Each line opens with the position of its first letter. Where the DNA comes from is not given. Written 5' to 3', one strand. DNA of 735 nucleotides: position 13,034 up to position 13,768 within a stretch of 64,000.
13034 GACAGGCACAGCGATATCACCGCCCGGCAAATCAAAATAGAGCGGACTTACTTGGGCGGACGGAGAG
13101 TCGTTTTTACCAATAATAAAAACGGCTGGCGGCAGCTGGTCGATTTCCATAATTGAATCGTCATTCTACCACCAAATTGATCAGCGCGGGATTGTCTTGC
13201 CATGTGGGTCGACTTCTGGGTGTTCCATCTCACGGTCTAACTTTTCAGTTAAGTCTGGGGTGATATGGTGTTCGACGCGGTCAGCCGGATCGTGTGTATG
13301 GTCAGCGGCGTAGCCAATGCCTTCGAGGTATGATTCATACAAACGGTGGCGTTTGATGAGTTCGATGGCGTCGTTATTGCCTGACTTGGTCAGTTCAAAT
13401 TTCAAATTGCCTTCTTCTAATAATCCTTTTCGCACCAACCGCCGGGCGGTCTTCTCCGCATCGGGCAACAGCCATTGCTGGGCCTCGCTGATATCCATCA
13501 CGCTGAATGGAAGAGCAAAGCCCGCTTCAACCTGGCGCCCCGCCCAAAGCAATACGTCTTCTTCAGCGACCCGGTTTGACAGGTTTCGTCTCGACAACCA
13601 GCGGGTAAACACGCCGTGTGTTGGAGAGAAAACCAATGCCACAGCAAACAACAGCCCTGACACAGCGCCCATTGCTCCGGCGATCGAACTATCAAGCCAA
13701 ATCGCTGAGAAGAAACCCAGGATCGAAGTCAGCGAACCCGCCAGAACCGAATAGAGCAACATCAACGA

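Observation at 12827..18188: Metal-uptake operon in which both ABC permeases are fused to DtxR-like repressor domains, alongside a stand-alone MntR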

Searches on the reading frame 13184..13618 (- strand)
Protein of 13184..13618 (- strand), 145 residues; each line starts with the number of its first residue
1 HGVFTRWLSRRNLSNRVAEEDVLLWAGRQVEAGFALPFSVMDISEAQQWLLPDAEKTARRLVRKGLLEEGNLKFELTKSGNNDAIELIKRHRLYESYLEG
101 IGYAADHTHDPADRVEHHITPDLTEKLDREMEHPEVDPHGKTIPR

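Call 6: search_protein_families(library=pfam, proteins=[window:13184-13618:-], max_evalue=10)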
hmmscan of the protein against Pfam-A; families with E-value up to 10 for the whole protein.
seq(145 aa): 2 families
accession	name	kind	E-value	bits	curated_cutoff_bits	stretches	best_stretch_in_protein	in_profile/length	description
PF02742.21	Fe_dep_repr_C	-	1.5e-20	73.4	27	1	77-145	1-70/70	Iron dependent repressor, metal binding and dimerisation domain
PF16805.11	Trans_coact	-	0.011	15.9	25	1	76-131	3-57/73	Phage late-transcription coactivator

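Call 20: search_solved_structures(query=window:13184-13618:-, max_evalue=0.01, show_alignments=5)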
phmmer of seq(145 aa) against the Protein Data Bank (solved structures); distinct sequences matched with E-value up to 0.01: 32.
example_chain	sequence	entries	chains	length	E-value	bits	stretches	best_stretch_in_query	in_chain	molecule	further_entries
5zr4_A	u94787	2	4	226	2.9e-13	53.1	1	54-144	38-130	Metal-dependent transcriptional regulator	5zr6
5cvi_A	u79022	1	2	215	3.9e-12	49.4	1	46-145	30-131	SloR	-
3hrs_A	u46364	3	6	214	4e-10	42.9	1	45-144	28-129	Metalloregulator ScaR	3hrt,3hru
8pvt_A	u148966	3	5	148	4.8e-09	39.4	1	58-144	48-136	Iron dependent repressor, putative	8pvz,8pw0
1b1b_A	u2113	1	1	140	5e-09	39.3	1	48-144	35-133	PROTEIN (IRON DEPENDENT REGULATOR)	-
2isy_A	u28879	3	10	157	6.8e-09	38.9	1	49-144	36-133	Iron-dependent repressor ideR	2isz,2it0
6o5c_A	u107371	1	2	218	1.1e-08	38.2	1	49-145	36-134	Putative metal-dependent transcriptional regulator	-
1fx7_A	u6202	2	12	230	1.7e-08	37.6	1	49-144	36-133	IRON-DEPENDENT REPRESSOR IDER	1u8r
7b1v_A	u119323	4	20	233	3.6e-08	36.6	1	43-144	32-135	DtxR family iron (Metal) dependent repressor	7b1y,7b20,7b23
7b25_A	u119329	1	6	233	6.6e-08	35.7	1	43-144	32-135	DtxR family iron (Metal) dependent repressor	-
7b24_A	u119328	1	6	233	2.3e-07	34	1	54-144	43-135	DtxR family iron (Metal) dependent repressor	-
6kta_A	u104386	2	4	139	1.3e-06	31.5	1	40-138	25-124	HTH-type transcriptional regulator MntR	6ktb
2qq9_A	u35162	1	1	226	1.5e-06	31.3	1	43-144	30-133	Diphtheria toxin repressor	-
1ddn_A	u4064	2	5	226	1.8e-06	31.1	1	43-144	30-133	DIPHTHERIA TOX REPRESSOR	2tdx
2qqb_A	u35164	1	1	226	1.8e-06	31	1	43-144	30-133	Diphtheria toxin repressor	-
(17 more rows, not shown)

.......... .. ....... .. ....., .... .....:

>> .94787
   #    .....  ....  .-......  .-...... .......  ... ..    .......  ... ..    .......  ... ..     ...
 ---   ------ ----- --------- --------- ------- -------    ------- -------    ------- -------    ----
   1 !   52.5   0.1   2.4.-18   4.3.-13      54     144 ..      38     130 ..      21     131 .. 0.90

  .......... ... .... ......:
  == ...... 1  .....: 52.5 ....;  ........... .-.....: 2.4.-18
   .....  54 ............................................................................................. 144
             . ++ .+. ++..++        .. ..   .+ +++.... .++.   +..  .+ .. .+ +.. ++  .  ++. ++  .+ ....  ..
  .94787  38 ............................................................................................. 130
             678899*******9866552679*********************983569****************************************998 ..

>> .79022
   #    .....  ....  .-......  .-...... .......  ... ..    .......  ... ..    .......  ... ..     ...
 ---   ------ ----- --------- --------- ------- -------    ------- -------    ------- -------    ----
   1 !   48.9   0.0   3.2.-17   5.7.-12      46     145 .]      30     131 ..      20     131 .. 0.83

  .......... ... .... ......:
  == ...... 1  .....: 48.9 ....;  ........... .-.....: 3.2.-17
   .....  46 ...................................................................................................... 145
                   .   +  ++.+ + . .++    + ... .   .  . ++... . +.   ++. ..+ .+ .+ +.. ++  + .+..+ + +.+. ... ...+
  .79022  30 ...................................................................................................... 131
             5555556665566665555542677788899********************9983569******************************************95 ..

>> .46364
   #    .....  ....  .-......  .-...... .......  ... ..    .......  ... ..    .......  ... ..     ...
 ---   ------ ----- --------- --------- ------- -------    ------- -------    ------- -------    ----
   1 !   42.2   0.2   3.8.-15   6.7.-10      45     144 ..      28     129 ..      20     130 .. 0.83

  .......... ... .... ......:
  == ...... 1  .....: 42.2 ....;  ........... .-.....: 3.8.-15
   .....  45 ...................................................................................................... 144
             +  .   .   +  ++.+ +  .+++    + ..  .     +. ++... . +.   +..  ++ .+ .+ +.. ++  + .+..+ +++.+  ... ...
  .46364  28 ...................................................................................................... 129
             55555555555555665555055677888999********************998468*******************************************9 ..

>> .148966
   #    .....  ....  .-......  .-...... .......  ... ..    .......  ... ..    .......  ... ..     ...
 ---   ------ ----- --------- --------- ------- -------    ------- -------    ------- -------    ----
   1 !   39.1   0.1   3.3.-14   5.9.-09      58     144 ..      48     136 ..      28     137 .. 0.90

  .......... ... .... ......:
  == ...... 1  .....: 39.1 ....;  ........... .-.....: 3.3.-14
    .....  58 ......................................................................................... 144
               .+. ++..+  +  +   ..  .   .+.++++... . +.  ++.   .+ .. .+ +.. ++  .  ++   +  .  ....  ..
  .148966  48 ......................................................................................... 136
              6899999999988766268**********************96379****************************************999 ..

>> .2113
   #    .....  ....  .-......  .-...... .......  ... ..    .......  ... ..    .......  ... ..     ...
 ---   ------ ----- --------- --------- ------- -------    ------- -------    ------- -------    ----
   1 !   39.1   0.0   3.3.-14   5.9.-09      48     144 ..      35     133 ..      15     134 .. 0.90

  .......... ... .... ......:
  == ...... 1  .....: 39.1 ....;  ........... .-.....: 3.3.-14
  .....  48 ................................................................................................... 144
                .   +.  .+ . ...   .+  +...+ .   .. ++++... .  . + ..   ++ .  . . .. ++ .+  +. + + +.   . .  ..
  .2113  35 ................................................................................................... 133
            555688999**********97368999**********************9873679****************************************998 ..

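Call 63: search_protein_representatives(protein=window:13184-13600:-)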
Query: 139 residues. Proteins with E-value up to 0.001 (for the whole library): 2962; up to 1e-10: 237; up to 1e-30: 0. The best 150 are listed.
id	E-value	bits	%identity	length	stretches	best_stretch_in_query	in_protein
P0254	8.4e-26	106.7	43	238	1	4-138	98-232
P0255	5.8e-23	97.5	42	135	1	10-138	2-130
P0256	5.1e-21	91.2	43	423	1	2-138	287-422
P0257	8.4e-19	84.1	42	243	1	2-138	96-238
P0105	1.3e-17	80.2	38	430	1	1-138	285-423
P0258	5.4e-17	78.2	39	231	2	51-139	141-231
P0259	1.5e-16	76.7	33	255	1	1-139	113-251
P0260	1.7e-16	76.6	40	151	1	4-138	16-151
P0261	3.0e-16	75.8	37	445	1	3-138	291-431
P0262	3.7e-16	75.5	37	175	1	2-139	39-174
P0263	5.5e-16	74.9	39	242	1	4-138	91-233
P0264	5.9e-16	74.8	40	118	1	40-138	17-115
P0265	2.3e-15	72.9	34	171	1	1-138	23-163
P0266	2.5e-15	72.8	40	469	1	4-138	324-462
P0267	3.1e-15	72.5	43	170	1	3-138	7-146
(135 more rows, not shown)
